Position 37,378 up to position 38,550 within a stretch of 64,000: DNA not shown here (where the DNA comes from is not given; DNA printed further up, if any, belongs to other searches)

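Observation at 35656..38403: Histidine kinase - receiver - DegV fusion: a fatty-acid-binding fold wired to a phosphorelay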

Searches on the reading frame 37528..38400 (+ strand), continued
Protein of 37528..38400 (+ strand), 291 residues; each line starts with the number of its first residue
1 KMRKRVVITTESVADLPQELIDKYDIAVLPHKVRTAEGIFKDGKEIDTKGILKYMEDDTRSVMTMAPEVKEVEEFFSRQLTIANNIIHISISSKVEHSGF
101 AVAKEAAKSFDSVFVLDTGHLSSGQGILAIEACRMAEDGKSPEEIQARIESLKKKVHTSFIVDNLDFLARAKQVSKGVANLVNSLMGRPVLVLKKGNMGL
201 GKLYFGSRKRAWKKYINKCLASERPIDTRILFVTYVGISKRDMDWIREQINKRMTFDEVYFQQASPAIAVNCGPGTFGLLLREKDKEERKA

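Call 62: find_encoding_contigs(protein=P0204, flank=8000, max_places=2)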
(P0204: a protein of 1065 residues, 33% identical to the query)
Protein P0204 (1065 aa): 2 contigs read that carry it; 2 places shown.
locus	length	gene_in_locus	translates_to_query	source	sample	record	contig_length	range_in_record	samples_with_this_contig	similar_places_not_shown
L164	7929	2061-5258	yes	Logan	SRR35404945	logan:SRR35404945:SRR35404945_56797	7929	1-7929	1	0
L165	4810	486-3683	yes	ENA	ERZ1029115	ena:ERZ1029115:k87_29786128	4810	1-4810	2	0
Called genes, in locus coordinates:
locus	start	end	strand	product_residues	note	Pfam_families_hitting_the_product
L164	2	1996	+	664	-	?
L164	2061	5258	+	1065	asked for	PF02645:DegV, PF00512:HisKA, PF02518:HATPase_c, PF00072:Response_reg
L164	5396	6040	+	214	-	PF02545:Maf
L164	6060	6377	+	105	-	-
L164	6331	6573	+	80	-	-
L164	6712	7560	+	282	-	PF13353:Fer4_12 (weak), PF04055:Radical_SAM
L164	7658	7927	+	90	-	?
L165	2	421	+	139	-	?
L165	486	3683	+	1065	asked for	PF02645:DegV, PF00512:HisKA, PF02518:HATPase_c, PF00072:Response_reg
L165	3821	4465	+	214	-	PF02545:Maf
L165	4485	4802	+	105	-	-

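Call 63: search_protein_families(library=pfam, proteins=[L164:2-1993:+, L163:544-1755:+, L163:1773-4121:+, L163:7622-8416:+, L163:9035-9820:+, L082:8687-9949:+, L081:8599-10005:+], max_evalue=0.001)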
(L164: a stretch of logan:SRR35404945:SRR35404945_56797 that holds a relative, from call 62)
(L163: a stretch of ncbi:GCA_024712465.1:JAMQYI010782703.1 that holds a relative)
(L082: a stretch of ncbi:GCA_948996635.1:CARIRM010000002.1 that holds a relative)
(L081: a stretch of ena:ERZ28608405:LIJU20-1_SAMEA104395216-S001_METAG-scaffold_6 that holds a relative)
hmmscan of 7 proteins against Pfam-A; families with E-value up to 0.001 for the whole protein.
L164:2-1993:+ (664 aa): 4 families
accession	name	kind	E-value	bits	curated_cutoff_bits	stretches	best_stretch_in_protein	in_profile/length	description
PF00072.30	Response_reg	-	1.1e-22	80.7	30.2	1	543-655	2-110/111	Response regulator receiver domain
PF02518.31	HATPase_c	-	7.3e-22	78.3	26.4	1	272-386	1-110/111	Histidine kinase-, DNA gyrase B-, and HSP90-like ATPase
PF00512.31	HisKA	-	2.3e-15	56.8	26.9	1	153-216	3-66/66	His Kinase A (phospho-acceptor) domain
PF24896.1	Receiver_CRE1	-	7.9e-06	26.6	27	1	541-659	8-135/136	AHK4/CRE1/WOL first receiver domain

L163:544-1755:+ (404 aa): 2 families
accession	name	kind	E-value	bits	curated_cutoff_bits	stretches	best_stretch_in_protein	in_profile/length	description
PF00990.26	GGDEF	-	8.1e-33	113.9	23.8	2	99-252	1-159/161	Diguanylate cyclase, GGDEF domain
PF00072.30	Response_reg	-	3e-07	31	30.2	1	1-61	52-110/111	Response regulator receiver domain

L163:1773-4121:+ (783 aa): 3 families
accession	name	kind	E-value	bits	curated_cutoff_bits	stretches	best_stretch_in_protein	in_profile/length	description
PF02518.31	HATPase_c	-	1.5e-23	83.8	26.4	1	296-409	1-109/111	Histidine kinase-, DNA gyrase B-, and HSP90-like ATPase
PF00072.30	Response_reg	-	7.9e-23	81.2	30.2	1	560-669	1-108/111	Response regulator receiver domain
PF00512.31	HisKA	-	8.2e-11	42.2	26.9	1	186-247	3-64/66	His Kinase A (phospho-acceptor) domain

L163:7622-8416:+ (265 aa): 1 family
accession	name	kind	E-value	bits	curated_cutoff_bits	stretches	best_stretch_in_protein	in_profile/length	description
PF00072.30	Response_reg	-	2.4e-22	79.7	30.2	1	145-255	1-110/111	Response regulator receiver domain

L163:9035-9820:+ (262 aa): 1 family
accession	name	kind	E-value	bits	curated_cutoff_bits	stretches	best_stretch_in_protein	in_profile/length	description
PF00672.30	HAMP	-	1.6e-08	35.2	25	1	219-261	2-44/53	HAMP domain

L082:8687-9949:+ (421 aa): 2 families
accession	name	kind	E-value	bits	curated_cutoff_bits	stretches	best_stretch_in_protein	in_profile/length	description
PF02518.31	HATPase_c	-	5.1e-26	91.7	26.4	1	308-420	1-107/111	Histidine kinase-, DNA gyrase B-, and HSP90-like ATPase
PF00512.31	HisKA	-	1.7e-16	60.4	26.9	1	198-261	3-66/66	His Kinase A (phospho-acceptor) domain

L081:8599-10005:+ (469 aa): 2 families
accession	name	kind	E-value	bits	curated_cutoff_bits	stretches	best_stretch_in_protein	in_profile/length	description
PF02518.31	HATPase_c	-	3.7e-23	82.5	26.4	1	315-413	1-93/111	Histidine kinase-, DNA gyrase B-, and HSP90-like ATPase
PF00512.31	HisKA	-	6.3e-18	65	26.9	1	204-268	2-66/66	His Kinase A (phospho-acceptor) domain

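Call 67: find_encoding_contigs(protein=P0166, flank=7000, max_places=1)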
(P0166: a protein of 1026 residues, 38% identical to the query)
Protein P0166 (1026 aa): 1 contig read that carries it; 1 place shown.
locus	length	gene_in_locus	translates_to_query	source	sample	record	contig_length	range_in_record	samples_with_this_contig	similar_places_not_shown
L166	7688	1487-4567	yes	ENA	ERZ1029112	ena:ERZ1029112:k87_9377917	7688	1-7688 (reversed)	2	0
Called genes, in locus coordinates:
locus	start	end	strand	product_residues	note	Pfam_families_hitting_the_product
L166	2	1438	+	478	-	?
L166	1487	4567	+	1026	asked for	PF00512:HisKA, PF02518:HATPase_c, PF00072:Response_reg, PF02645:DegV, PF01627:Hpt (weak)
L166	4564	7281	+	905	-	PF02518:HATPase_c, PF02645:DegV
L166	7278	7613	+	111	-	-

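Call 68: find_encoding_contigs(protein=P0196, flank=7000, max_places=1)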
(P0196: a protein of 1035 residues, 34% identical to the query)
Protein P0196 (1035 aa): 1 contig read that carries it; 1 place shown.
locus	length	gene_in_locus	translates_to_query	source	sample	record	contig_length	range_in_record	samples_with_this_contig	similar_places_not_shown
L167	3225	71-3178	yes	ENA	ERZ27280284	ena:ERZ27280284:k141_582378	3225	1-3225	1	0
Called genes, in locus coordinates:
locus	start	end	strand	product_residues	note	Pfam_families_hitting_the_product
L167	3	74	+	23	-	?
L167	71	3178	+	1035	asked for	PF00512:HisKA, PF02518:HATPase_c, PF00072:Response_reg, PF02645:DegV, PF01627:Hpt (weak)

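Call 69: find_encoding_contigs(protein=P0186, flank=7000, max_places=1)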
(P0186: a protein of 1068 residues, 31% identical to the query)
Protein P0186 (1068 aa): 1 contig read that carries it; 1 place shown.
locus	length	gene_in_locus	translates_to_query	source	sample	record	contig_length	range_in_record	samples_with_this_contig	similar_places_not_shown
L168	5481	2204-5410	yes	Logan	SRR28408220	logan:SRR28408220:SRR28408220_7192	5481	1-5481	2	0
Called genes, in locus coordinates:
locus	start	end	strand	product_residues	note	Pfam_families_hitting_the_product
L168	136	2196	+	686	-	PF00512:HisKA, PF02518:HATPase_c, PF00072:Response_reg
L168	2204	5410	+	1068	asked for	PF02645:DegV, PF00512:HisKA, PF02518:HATPase_c, PF00072:Response_reg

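Call 70: find_encoding_contigs(protein=P0216, flank=7000, max_places=1)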
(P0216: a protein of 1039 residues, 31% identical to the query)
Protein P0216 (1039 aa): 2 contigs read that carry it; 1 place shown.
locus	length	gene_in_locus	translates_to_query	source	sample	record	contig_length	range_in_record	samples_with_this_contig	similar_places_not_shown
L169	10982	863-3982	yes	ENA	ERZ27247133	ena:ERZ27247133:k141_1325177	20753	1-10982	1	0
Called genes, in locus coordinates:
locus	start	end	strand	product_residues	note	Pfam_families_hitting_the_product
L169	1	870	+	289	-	?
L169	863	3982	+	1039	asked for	PF02645:DegV, PF00512:HisKA, PF02518:HATPase_c, PF00072:Response_reg, PF01627:Hpt (faint)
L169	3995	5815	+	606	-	PF00072:Response_reg, PF13487:HD_5, PF01966:HD, PF00072:Response_reg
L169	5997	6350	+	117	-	PF01245:Ribosomal_L19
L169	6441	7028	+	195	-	PF10502:Peptidase_S26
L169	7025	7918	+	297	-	PF03193:RsgA_GTPase (weak), PF01926:MMR_HSR1, PF02421:FeoB_N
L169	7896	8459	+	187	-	PF10502:Peptidase_S26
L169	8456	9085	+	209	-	PF01351:RNase_HII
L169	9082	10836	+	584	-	PF02120:Flg_hook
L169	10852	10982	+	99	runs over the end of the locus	PF01312:Bac_export_2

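Call 71: find_encoding_contigs(protein=P0226, flank=7000, max_places=1)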
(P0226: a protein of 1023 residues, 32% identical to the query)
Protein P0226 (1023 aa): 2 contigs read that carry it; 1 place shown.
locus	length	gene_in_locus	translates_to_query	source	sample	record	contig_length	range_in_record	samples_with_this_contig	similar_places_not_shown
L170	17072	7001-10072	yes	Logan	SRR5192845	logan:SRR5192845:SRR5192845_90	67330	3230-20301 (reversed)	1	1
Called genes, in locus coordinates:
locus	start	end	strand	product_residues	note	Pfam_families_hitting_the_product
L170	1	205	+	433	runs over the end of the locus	PF08757:CotH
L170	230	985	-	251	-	PF01884:PcrB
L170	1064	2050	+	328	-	PF08885:GSCFA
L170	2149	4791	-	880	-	PF01411:tRNA-synt_2c, PF07973:tRNA_SAD, PF02272:DHHA1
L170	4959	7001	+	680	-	PF00512:HisKA, PF02518:HATPase_c, PF24896:Receiver_CRE1 (weak), PF00072:Response_reg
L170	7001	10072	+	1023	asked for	PF02645:DegV, PF00512:HisKA, PF02518:HATPase_c, PF00072:Response_reg, PF01627:Hpt (weak)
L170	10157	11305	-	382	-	PF00722:Glyco_hydro_16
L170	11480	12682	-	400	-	PF28597:T2SSF_N, PF00482:T2SSF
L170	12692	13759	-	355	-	PF00437:T2SSE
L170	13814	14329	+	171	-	PF14595:Thioredoxin_9 (weak), PF08534:Redoxin, PF00578:AhpC-TSA, PF13905:Thioredoxin_8 (weak)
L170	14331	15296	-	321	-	PF00152:tRNA-synt_2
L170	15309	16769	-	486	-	PF09603:Fib_succ_major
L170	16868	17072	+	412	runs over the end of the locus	PF00155:Aminotran_1_2, PF00266:Aminotran_5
